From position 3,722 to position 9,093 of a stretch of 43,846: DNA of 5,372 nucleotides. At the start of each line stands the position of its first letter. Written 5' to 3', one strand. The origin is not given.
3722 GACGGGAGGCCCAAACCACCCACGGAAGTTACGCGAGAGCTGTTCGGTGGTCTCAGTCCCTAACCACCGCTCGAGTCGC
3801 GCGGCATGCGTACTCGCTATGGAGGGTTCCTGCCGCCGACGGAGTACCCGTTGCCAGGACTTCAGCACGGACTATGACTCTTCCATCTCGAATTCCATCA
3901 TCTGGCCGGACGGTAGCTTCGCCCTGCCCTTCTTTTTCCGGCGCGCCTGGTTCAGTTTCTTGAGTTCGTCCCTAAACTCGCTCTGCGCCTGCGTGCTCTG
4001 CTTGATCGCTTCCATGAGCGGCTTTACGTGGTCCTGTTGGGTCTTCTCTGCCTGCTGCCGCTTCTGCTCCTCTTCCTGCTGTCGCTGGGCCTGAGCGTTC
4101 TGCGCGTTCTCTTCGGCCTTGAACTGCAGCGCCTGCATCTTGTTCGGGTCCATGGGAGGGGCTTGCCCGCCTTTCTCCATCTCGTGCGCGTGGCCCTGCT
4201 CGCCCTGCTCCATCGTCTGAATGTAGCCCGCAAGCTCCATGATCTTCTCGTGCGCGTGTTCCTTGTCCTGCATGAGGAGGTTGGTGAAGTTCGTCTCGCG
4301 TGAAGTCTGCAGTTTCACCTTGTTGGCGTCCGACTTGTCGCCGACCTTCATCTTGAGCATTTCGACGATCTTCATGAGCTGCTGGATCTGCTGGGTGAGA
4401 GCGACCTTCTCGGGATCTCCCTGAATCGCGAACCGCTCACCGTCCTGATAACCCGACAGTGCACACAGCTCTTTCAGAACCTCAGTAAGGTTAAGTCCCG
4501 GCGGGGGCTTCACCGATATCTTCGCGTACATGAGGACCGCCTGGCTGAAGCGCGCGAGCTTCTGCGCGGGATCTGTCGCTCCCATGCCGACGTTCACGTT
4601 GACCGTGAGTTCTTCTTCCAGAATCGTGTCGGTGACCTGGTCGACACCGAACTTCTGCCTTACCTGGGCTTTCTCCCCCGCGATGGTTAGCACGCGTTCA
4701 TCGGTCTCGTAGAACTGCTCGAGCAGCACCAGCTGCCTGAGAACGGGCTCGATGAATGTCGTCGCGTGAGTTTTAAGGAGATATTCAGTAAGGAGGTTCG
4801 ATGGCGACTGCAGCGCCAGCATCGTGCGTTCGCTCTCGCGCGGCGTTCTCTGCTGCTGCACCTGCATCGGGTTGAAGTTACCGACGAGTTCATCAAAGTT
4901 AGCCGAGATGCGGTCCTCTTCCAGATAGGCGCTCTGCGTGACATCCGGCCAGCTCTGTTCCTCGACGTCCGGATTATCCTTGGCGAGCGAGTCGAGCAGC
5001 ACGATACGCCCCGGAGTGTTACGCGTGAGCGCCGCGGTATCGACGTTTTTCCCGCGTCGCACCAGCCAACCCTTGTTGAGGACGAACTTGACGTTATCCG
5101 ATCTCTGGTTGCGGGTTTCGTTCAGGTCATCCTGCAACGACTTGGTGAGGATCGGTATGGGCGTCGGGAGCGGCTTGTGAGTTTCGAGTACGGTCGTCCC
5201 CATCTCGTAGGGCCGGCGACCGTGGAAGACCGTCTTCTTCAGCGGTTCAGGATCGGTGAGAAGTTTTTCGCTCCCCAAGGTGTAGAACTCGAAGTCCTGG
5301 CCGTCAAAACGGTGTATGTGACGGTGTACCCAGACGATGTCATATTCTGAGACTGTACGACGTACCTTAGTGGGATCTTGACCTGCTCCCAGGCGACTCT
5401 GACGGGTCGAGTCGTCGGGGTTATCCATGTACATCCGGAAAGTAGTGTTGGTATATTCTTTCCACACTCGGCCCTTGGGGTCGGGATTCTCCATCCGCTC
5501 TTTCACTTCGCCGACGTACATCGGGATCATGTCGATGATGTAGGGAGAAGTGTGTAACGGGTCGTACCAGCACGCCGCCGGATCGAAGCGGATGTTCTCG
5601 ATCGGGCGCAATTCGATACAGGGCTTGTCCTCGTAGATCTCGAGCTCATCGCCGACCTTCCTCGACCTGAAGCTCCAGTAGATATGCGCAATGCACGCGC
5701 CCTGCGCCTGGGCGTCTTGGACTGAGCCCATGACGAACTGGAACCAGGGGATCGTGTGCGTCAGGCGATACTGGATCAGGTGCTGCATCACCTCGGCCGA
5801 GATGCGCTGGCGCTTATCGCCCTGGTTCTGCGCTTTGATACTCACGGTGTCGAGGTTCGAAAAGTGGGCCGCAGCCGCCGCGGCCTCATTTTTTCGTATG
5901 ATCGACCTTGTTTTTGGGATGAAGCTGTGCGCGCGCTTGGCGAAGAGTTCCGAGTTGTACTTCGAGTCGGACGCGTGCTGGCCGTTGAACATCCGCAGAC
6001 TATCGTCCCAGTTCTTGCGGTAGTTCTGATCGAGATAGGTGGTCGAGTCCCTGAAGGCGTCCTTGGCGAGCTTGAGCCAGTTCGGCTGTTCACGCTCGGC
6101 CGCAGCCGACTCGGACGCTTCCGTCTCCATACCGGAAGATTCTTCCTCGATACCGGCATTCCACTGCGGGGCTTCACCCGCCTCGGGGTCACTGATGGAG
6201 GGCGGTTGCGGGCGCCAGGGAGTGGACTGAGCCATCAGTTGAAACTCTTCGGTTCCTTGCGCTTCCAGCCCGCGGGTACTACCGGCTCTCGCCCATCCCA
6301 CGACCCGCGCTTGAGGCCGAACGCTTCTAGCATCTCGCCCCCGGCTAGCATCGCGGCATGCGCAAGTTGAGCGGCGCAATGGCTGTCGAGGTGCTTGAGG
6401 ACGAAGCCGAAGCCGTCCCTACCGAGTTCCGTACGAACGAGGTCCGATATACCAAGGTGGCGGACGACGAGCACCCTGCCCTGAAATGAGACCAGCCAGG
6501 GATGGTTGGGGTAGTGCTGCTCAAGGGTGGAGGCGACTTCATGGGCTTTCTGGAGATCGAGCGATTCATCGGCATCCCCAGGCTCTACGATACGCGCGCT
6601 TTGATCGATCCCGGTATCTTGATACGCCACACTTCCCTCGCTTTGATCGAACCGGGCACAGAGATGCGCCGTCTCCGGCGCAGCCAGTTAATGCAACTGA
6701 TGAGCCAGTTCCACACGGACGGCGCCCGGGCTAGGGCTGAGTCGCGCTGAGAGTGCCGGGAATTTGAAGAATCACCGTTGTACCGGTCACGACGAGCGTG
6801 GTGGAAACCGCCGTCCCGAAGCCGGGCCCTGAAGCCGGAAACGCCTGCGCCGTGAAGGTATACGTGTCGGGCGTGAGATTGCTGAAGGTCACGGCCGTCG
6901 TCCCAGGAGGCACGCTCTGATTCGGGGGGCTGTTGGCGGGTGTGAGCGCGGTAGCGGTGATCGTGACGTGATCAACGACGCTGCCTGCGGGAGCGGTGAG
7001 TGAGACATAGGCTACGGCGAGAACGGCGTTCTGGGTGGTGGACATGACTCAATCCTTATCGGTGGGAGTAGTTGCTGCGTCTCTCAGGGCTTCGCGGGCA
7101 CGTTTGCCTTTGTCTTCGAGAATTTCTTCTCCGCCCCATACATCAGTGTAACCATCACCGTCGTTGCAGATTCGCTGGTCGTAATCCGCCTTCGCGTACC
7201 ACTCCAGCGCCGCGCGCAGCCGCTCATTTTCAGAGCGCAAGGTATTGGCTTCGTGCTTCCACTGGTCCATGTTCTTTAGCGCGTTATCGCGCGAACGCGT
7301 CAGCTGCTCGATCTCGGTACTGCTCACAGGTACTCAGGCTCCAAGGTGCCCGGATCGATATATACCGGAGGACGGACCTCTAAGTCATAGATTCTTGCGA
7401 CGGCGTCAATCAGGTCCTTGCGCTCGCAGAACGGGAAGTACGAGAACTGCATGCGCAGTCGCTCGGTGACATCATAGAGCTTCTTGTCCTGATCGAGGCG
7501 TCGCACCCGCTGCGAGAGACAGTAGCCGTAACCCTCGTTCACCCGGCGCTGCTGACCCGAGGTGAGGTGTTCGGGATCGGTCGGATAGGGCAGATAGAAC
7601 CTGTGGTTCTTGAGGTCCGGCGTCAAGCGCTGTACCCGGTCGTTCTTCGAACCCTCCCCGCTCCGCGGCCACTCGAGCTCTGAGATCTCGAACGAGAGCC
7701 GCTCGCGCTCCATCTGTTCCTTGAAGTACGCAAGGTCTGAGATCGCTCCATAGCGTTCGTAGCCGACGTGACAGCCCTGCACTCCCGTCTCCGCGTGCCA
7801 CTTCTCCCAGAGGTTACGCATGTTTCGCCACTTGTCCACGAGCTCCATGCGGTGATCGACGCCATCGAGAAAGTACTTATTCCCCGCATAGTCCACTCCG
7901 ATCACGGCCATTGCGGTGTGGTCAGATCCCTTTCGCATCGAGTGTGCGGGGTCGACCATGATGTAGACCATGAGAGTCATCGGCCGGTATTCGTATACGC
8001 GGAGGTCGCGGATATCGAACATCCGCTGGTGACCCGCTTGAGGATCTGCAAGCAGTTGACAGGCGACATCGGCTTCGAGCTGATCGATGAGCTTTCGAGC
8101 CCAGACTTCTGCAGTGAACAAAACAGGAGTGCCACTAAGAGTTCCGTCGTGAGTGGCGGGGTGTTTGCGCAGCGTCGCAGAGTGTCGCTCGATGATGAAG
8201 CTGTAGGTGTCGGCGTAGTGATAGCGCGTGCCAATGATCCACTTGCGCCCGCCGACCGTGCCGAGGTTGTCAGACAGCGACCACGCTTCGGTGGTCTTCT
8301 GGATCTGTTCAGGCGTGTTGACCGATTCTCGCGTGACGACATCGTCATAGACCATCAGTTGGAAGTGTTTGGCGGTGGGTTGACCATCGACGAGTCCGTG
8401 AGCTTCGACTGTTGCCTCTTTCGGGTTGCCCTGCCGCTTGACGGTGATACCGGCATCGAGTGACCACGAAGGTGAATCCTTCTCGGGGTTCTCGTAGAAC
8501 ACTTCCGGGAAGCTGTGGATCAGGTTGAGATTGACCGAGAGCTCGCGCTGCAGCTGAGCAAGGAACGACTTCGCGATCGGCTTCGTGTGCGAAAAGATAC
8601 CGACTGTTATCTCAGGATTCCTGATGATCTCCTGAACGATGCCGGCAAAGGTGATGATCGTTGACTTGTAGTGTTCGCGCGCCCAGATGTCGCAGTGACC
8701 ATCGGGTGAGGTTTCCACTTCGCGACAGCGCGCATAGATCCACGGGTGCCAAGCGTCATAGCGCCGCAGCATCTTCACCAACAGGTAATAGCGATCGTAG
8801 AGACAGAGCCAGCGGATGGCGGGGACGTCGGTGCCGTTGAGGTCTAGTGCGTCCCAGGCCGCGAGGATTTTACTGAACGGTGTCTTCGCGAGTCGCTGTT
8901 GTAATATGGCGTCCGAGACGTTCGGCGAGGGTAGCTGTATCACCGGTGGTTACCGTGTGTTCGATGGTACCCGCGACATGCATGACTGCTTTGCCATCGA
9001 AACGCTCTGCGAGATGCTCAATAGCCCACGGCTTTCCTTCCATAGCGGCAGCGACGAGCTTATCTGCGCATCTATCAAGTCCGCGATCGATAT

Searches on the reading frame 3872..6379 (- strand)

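Call 55: search_protein_families(library=pfam, proteins=[window:3872-6379:-], max_evalue=0.01)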
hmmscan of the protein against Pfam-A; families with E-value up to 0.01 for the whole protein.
window:3872-6379:- (835 aa): 0 families

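Call 77: search_protein_families(library=phrogs, proteins=[window:3872-6379:-], max_evalue=0.01)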
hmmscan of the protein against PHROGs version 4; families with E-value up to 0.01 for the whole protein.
window:3872-6379:- (835 aa): 1 family
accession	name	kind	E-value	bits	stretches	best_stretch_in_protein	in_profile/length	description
phrog_332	-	connector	9.2e-08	31.9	1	151-669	59-527/560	head-tail adaptor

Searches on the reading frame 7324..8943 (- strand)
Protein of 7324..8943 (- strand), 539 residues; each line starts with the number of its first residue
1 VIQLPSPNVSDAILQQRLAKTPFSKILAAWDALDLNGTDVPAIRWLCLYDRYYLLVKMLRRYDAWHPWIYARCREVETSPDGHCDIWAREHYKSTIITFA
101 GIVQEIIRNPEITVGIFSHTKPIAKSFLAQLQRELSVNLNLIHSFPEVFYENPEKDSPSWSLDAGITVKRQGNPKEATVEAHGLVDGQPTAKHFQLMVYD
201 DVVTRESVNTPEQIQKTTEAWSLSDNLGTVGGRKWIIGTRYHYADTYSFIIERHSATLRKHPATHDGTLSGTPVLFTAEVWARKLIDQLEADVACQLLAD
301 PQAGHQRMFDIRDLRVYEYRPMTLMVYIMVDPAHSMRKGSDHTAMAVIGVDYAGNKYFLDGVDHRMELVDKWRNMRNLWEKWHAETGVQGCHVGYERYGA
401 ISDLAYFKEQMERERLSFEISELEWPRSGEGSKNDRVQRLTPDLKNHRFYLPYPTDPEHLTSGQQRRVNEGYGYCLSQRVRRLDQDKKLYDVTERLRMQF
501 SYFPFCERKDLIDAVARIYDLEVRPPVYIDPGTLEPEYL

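Call 54: search_protein_families(library=pfam, proteins=[window:7324-8943:-], max_evalue=0.01)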
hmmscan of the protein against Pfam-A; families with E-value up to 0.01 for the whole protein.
window:7324-8943:- (539 aa): 0 families

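Call 77: search_protein_families(library=phrogs, proteins=[window:7324-8943:-], max_evalue=0.01)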
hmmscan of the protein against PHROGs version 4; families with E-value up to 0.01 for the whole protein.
window:7324-8943:- (539 aa): 3 families
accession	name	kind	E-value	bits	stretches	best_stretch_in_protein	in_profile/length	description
phrog_38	-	head and packaging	2.9e-34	119.8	1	86-456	311-669/760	terminase large subunit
phrog_5573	-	head and packaging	1.9e-05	25.2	1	288-453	55-196/250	terminase large subunit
phrog_20726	-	unknown function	0.00018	22.2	1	325-442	2-125/199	-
